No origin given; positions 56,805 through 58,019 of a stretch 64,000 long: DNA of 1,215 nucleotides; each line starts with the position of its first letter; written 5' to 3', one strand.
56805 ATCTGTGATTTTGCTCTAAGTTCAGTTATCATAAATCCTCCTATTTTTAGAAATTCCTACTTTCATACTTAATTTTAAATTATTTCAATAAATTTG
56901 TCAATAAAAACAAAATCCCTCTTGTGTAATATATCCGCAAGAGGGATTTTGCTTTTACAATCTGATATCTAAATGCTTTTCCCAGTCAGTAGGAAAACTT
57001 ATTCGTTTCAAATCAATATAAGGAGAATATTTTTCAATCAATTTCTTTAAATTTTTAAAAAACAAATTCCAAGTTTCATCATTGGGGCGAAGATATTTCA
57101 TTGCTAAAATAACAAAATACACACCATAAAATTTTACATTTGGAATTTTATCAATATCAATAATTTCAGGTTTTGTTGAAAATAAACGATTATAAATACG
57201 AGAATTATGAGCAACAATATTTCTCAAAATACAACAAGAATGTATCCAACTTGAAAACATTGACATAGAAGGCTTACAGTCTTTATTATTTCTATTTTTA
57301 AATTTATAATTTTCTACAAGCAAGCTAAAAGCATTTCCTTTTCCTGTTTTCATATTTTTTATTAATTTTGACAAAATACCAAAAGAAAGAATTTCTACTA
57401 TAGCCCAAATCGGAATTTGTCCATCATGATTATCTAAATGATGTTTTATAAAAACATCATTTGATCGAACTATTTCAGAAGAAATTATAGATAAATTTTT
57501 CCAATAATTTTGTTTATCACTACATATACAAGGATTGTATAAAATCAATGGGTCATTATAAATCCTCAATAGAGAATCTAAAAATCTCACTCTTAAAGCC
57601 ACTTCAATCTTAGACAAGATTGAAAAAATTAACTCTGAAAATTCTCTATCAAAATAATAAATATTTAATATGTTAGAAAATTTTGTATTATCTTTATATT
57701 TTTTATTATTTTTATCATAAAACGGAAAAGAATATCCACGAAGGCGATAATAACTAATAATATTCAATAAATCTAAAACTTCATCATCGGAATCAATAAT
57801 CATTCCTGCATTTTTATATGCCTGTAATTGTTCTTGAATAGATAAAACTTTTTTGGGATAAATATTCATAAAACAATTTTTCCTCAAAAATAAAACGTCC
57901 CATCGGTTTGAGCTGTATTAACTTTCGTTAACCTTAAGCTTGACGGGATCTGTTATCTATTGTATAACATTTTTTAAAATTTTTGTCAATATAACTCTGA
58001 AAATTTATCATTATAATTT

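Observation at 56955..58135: AbiF/Abi_2 (HEPN) gene preceded by two tandem promoter + structured-RNA units: candidate RNA-antitoxin abortive-infection system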

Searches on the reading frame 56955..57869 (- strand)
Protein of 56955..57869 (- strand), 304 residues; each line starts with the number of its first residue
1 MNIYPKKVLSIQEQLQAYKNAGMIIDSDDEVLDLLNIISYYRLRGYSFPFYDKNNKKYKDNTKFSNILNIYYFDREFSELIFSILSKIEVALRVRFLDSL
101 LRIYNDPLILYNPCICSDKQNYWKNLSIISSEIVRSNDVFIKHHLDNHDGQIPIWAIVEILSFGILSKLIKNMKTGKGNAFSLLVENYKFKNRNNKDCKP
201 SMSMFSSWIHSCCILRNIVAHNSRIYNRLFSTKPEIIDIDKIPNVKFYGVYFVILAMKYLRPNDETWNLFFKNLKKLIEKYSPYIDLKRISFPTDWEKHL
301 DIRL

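Call 4: search_protein_families(library=pfam, proteins=[window:56955-57869:-], max_evalue=0.01)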
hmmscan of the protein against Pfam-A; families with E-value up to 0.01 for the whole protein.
window:56955-57869:- (304 aa): 1 family
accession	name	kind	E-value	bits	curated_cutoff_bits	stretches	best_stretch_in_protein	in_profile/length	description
PF07751.16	Abi_2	-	2.6e-44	152.2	25.6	1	34-227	2-184/184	Abi-like protein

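Call 13: search_solved_structures(query=window:56955-57869:-, max_evalue=0.01, show_alignments=1)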
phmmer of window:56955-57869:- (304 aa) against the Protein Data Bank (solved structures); distinct sequences matched with E-value up to 0.01: 1.
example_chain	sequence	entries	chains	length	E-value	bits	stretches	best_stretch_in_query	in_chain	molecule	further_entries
8vz6_A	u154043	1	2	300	1.9e-26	96.8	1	4-298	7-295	Abi family protein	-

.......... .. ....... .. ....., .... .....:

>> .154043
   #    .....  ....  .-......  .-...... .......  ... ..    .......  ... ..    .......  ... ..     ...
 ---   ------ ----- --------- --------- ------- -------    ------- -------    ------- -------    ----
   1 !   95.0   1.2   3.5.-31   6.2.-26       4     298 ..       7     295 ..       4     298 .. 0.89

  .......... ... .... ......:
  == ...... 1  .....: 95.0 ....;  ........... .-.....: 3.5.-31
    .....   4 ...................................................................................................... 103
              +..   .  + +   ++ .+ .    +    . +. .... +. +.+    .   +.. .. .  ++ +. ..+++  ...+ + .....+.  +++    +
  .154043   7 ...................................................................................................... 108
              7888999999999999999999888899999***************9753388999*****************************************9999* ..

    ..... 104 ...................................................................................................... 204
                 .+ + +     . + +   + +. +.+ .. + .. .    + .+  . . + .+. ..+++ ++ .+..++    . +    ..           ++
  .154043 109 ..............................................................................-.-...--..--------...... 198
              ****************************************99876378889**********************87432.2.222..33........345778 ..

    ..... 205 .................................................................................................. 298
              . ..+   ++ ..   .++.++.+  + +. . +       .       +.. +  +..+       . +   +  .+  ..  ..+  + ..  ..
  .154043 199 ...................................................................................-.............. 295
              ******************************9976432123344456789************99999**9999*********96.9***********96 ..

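Call 14: find_related_loci(query=window:56958-57869:-, collection=genome_contigs, flank=3000)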
Query window:56958-57869:- (304 aa) in genome_contigs; peptide patterns used: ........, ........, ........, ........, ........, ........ (x = any residue, [..] = any of these).
91 stretches matched a pattern; 1 encode a relative of the query (tblastn E <= 1e-3); 1 distinct loci.
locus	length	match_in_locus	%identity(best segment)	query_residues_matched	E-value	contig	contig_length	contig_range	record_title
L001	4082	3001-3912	92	1-304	0e+0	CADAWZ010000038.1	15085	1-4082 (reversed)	uncultured bacterium isolate RUG13696 genome assembly, contig: RUG13696_asm_38, whole genome shotgun sequence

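Call 15: find_homologous_proteins(query=window:56958-57869:-, max_evalue=1e-20)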
Query window:56958-57869:- (304 aa): 810 proteins with E <= 1e-20 among 2482 candidates; the best 120 are listed.
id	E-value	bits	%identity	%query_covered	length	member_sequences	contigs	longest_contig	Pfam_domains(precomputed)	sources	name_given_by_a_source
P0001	1.5e-198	677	100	100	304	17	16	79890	PF07751.17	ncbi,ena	-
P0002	5.9e-180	616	90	100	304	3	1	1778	PF07751.17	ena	-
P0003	1.8e-173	594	88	100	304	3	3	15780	PF07751.17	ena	-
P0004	3.1e-113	397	59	99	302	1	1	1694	PF07751.17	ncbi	-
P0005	1.4e-109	385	56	99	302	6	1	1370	PF07751.17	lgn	-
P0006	3.0e-109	383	56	99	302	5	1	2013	PF07751.17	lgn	-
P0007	9.3e-108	379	54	99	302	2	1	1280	PF07751.17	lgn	-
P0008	1.0e-107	378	56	99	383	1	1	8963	PF07751.17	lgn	-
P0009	1.7e-107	378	54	99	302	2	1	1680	PF07751.17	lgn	-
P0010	2.1e-107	377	54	99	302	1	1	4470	PF07751.17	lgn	-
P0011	2.9e-107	377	54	99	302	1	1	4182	PF07751.17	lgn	-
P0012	5.9e-107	376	56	99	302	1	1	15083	PF07751.17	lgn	-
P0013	7.8e-107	376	57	99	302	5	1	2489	PF07751.17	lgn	-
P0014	1.2e-106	375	56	99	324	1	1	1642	PF07751.17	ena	-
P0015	3.0e-106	374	58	99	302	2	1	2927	PF07751.17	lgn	-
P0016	3.4e-106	373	54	99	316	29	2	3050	PF07751.17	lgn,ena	-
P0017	4.5e-106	373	56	99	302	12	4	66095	PF07751.17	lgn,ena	-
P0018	6.5e-106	373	56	99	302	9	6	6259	PF07751.17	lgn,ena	-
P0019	6.6e-106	373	56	99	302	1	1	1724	PF07751.17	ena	-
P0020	1.4e-105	371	55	99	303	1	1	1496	PF07751.17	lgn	-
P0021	2.3e-105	371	57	99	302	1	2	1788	PF07751.17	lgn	-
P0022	2.3e-105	371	55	99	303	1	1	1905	PF07751.17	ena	-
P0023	4.1e-105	370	56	98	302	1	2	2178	PF07751.17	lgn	-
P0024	4.1e-105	370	54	99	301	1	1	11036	PF07751.17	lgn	-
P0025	5.0e-105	370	54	99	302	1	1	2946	PF07751.17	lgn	-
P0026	1.1e-104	369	54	99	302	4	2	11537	PF07751.17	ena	-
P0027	1.5e-104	368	54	99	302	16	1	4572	PF07751.17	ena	-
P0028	1.7e-104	368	55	99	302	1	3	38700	PF07751.17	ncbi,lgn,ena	-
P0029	1.9e-104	368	53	99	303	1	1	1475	PF07751.17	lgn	-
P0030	2.7e-104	367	55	99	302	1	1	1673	PF07751.17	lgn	-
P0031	3.8e-104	367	53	99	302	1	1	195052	PF07751.17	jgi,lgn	jgi:abortive infection bacteriophage resistance protein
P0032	4.2e-104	367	56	100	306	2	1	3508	PF07751.17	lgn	-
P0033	7.3e-104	366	53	99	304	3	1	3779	PF07751.17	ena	-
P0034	9.6e-104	365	54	98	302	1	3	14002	PF07751.17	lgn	-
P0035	1.2e-103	365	56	98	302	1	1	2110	PF07751.17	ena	-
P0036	1.5e-103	365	55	98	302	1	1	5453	PF07751.17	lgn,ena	-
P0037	1.5e-103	365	55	98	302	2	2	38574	PF07751.17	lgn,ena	-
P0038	1.6e-103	365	53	98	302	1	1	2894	PF07751.17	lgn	-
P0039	1.6e-103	365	54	98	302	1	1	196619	PF07751.17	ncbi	-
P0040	1.7e-103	365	54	99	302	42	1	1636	PF07751.17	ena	-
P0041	1.7e-103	365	55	99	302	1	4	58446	PF07751.17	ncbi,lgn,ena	-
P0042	1.8e-103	365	53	99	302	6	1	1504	PF07751.17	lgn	-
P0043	1.8e-103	365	53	99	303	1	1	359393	PF07751.17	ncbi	-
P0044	2.2e-103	364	54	98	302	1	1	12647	PF07751.17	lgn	-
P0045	2.5e-103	364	56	99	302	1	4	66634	PF07751.17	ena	-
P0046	2.9e-103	364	54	99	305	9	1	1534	PF07751.17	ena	-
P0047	4.3e-103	363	55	99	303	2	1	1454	PF07751.17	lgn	-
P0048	6.2e-103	363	55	99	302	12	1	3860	PF07751.17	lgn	-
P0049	6.2e-103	363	54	99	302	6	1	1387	PF07751.17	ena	-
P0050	9.2e-103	362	56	98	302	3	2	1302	PF07751.17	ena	-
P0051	9.4e-103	362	53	99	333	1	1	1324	PF07751.17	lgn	-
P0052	9.4e-103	362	56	99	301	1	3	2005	PF07751.17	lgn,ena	-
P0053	9.8e-103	362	54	98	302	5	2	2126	PF07751.17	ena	-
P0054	1.1e-102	362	54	98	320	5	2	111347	PF07751.17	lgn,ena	-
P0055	1.4e-102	362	53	99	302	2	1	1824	PF07751.17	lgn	-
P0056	1.6e-102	361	54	98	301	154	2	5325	PF07751.17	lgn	-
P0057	1.8e-102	361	54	99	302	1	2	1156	PF07751.17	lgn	-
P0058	1.9e-102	361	53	98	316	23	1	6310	PF07751.17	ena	-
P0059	3.0e-102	360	54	99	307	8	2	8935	PF07751.17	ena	-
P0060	3.5e-102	360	54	98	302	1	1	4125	PF07751.17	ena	-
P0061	5.4e-102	360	51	99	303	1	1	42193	PF07751.17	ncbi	-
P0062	5.6e-102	360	55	98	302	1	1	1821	PF07751.17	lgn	-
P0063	5.7e-102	360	54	98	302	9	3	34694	PF07751.17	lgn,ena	-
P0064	6.0e-102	360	53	99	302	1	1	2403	PF07751.17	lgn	-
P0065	8.9e-102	359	54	99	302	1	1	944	PF07751.17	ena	-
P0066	9.5e-102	359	54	99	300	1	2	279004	PF07751.17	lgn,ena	-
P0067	1.1e-101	359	53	99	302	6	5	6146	PF07751.17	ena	-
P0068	1.1e-101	359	53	99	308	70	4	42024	PF07751.17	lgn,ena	-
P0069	1.1e-101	359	55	99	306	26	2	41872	PF07751.17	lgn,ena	-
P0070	1.1e-101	359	53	98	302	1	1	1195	PF07751.17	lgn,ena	-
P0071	1.2e-101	359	54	98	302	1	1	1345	PF07751.17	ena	-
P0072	1.6e-101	358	52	99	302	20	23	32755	PF07751.17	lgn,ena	-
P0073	1.7e-101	358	52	99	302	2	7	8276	PF07751.17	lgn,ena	-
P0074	2.0e-101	358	53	99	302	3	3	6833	PF07751.17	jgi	jgi:abortive infection bacteriophage resistance protein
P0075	2.1e-101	358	53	98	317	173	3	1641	PF07751.17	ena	-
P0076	2.2e-101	358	54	99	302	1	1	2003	PF07751.17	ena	-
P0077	2.6e-101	357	55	98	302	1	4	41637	PF07751.17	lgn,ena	-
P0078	3.2e-101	357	54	99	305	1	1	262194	PF07751.17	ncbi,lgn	-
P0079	3.3e-101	357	51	99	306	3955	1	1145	PF07751.17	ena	-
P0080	3.5e-101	357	54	98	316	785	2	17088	PF07751.17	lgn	-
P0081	3.9e-101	357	53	99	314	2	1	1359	PF07751.17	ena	-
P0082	3.9e-101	357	54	99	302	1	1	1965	PF07751.17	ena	-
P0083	4.1e-101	357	54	98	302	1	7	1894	PF07751.17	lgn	-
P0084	5.3e-101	356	52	99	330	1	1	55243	PF07751.17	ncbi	-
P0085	6.2e-101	356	53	99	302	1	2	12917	PF07751.17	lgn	-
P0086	6.8e-101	356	55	98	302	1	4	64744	PF07751.17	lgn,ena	-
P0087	7.1e-101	356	52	98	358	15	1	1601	PF07751.17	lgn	-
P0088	8.3e-101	356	52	99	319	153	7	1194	PF07751.17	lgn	-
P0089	9.1e-101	356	53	98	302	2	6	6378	PF07751.17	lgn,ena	-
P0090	9.2e-101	356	51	99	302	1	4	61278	PF07751.17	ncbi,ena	-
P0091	1.0e-100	355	52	99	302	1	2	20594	PF07751.17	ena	-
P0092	1.0e-100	355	53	99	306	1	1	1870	PF07751.17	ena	-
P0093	1.2e-100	355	52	99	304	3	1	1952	PF07751.17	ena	-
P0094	1.3e-100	355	52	99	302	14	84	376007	PF07751.17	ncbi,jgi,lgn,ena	-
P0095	1.3e-100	355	52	99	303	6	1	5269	PF07751.17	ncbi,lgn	-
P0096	1.4e-100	355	53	98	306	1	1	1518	PF07751.17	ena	-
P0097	1.4e-100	355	52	99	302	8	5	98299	PF07751.17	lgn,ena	-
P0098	1.5e-100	355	53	98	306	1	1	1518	PF07751.17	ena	-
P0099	1.9e-100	355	52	99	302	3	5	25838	PF07751.17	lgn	-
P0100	2.3e-100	354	54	98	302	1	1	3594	PF07751.17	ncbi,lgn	-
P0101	2.3e-100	354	52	99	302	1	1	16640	PF07751.17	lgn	-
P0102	2.4e-100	354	53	99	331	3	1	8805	PF07751.17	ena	-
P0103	2.6e-100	354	52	99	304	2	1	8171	PF07751.17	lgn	-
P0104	2.9e-100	354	53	98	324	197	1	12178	PF07751.17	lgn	-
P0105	3.0e-100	354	53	99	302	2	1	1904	PF07751.17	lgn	-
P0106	3.1e-100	354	53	98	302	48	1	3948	PF07751.17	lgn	-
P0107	3.3e-100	354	53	98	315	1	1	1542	PF07751.17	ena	-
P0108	3.4e-100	354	52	99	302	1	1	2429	PF07751.17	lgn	-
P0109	3.5e-100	354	53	94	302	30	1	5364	PF07751.17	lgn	-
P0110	3.5e-100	354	53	99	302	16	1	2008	PF07751.17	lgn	-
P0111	3.8e-100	354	52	99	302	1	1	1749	PF07751.17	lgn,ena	-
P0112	3.9e-100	354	53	98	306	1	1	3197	PF07751.17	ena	-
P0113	4.2e-100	353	51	99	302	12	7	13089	PF07751.17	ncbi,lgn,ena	-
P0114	4.3e-100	353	53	98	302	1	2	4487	PF07751.17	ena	-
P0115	5.2e-100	353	52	99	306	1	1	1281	PF07751.17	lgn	-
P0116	5.3e-100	353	53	99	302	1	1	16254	PF07751.17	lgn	-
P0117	5.6e-100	353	53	98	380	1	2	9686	PF07751.17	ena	-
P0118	5.7e-100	353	52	100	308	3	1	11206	PF07751.17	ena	-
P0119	5.8e-100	353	52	98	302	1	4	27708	PF07751.17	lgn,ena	-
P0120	5.9e-100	353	53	98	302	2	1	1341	PF07751.17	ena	-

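Call 17: find_encoding_contigs(protein=P0001, flank=3000, max_places=10)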
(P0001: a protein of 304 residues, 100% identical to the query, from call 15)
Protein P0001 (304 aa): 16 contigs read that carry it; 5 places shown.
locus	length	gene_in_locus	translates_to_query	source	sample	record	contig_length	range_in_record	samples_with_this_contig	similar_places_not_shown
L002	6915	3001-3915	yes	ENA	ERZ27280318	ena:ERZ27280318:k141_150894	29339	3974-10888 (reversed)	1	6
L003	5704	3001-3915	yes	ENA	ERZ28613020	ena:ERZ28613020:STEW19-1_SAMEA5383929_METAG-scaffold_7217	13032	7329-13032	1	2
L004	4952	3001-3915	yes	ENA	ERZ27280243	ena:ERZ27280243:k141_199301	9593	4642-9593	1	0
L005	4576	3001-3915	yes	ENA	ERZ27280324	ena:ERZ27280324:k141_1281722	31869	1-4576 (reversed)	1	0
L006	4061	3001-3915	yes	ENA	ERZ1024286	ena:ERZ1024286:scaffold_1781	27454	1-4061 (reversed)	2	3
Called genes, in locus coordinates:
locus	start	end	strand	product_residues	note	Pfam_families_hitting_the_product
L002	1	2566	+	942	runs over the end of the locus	PF01799:Fer2_2, PF01315:Ald_Xan_dh_C, PF02738:MoCoBD_1, PF20256:MoCoBD_2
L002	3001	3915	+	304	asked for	PF07751:Abi_2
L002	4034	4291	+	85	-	PF04014:MazE_antitoxin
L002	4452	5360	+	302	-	PF12784:PDDEXK_2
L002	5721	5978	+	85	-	PF04014:MazE_antitoxin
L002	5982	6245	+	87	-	PF15738:YafQ_toxin (weak), PF05016:ParE_toxin (weak)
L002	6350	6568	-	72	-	-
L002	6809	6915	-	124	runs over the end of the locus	-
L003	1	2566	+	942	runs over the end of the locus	PF01799:Fer2_2, PF01315:Ald_Xan_dh_C, PF02738:MoCoBD_1, PF20256:MoCoBD_2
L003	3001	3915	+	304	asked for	PF07751:Abi_2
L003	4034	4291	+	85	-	PF04014:MazE_antitoxin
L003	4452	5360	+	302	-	PF12784:PDDEXK_2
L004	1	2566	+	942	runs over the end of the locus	PF01799:Fer2_2, PF01315:Ald_Xan_dh_C, PF02738:MoCoBD_1, PF20256:MoCoBD_2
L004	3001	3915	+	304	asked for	PF07751:Abi_2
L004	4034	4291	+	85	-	PF04014:MazE_antitoxin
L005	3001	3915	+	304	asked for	PF07751:Abi_2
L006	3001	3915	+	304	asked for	PF07751:Abi_2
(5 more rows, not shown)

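Call 18: find_encoding_contigs(protein=P0003, flank=3000, max_places=6)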
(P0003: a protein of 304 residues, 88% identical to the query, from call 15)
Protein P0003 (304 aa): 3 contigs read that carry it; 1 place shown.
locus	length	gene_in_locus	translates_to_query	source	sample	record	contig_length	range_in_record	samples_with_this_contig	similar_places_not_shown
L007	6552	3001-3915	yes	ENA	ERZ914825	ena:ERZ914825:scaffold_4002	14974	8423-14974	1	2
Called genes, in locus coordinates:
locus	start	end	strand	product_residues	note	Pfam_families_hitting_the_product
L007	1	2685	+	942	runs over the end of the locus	PF01799:Fer2_2, PF01315:Ald_Xan_dh_C, PF02738:MoCoBD_1, PF20256:MoCoBD_2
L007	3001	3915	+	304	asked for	PF07751:Abi_2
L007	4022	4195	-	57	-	-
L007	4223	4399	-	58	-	-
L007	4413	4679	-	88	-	-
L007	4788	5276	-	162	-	-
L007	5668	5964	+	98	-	PF01909:NTP_transf_2, PF18765:Polbeta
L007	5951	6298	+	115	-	PF01934:HepT-like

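Call 22: find_related_loci(query=A1, collection=genome_contigs, flank=1500)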
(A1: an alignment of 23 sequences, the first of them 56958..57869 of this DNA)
Query A1 (304 aa) in genome_contigs; peptide patterns used: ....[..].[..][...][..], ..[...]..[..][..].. (x = any residue, [..] = any of these).
157 stretches matched a pattern; 131 encode a relative of the query (tblastn E <= 1e-3); the best 80 are kept; 80 distinct loci.
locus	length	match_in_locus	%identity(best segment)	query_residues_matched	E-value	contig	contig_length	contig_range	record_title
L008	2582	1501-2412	92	1-304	0e+0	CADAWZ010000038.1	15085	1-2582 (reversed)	uncultured bacterium isolate RUG13696 genome assembly, contig: RUG13696_asm_38, whole genome shotgun sequence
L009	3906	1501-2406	55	1-302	3e-112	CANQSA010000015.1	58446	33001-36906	MAG: uncultured Lachnospiraceae bacterium isolate Lapin-021__bin41 genome assembly, contig: Lapin-021__NODE_640_length_5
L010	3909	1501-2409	51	1-302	3e-109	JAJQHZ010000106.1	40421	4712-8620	MAG: Lachnospiraceae bacterium isolate U.6_9 NODE_154_length_40421_cov_20.336050, whole genome shotgun sequence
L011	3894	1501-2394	55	4-301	2e-108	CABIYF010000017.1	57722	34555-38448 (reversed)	Eubacteriaceae bacterium isolate MGYG-HGUT-00065 genome assembly, contig: .14207_7_32.17, whole genome shotgun sequence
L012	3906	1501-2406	51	1-302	2e-108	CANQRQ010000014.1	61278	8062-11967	MAG: uncultured Oscillospiraceae bacterium isolate Lapin-022__bin48 genome assembly, contig: Lapin-022__NODE_458_length_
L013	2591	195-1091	54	4-302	1e-109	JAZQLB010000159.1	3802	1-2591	MAG: Lachnospiraceae bacterium isolate T1900044611_TS20190077.MAGScoT_cleanbin_000028 SGB_804_k141_205780, whole genome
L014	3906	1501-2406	52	1-302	5e-108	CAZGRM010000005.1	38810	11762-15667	MAG TPA_asm: uncultured Lachnospiraceae bacterium isolate SRP222994_co1_346 genome assembly, contig: NODE_1826_length_38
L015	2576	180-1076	53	4-302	1e-109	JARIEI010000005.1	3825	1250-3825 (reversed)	MAG: Ruminococcus sp. isolate cluster2_bin.9 k127_26752, whole genome shotgun sequence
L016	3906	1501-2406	52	1-302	1e-107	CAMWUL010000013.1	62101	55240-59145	MAG TPA_asm: uncultured Lachnospiraceae bacterium isolate SRR14411328_bin.17_metawrap_v1.3_MAG genome assembly, contig:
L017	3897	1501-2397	52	4-302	1e-107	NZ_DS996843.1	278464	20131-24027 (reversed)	Holdemanella biformis DSM 3989 Scfld7, whole genome shotgun sequence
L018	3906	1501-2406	50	1-302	4e-107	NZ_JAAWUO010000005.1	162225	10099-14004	Blautia schinkii strain MSK.6.26 NODE_5_length_162225_cov_126.953, whole genome shotgun sequence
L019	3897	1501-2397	51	4-302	4e-107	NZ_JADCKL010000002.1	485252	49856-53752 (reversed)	Claveliimonas monacensis strain DSM 108991 seq2, whole genome shotgun sequence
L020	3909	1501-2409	54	1-302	4e-107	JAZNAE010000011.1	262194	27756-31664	MAG: Lachnospiraceae bacterium isolate T1900044748_TS20190414.MAGScoT_cleanbin_000027 SGB_2144_k141_3334482, whole genom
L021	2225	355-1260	52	1-302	2e-112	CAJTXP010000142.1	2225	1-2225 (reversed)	MAG TPA_asm: uncultured Lachnospiraceae bacterium isolate MGBC119923 genome assembly, contig: MGBC119923.142, whole geno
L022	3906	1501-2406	52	1-302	4e-107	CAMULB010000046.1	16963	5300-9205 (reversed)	MAG TPA_asm: uncultured Lachnospiraceae bacterium isolate SRR14038236_bin.95_metawrap_v1.3_MAG genome assembly, contig:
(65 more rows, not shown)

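Call 46: find_encoding_contigs(protein=P0002, flank=1000, max_places=3)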
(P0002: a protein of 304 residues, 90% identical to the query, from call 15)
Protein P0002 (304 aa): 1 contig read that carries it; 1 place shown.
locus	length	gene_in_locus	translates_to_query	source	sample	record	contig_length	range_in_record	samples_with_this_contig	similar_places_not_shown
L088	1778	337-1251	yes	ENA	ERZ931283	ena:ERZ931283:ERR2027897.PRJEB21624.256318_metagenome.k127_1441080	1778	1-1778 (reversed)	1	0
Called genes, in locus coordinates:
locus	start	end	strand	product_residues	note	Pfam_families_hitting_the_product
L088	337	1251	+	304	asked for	PF07751:Abi_2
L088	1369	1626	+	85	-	PF04014:MazE_antitoxin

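Call 47: find_encoding_contigs(protein=P0004, flank=1000, max_places=3)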
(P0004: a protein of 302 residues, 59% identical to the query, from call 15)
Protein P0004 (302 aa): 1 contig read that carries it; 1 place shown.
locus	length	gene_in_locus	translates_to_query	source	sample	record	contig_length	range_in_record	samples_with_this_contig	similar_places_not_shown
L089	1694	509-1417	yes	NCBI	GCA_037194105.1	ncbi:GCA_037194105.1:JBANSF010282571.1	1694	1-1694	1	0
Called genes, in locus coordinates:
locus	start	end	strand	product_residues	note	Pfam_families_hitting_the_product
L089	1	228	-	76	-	?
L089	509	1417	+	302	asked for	PF07751:Abi_2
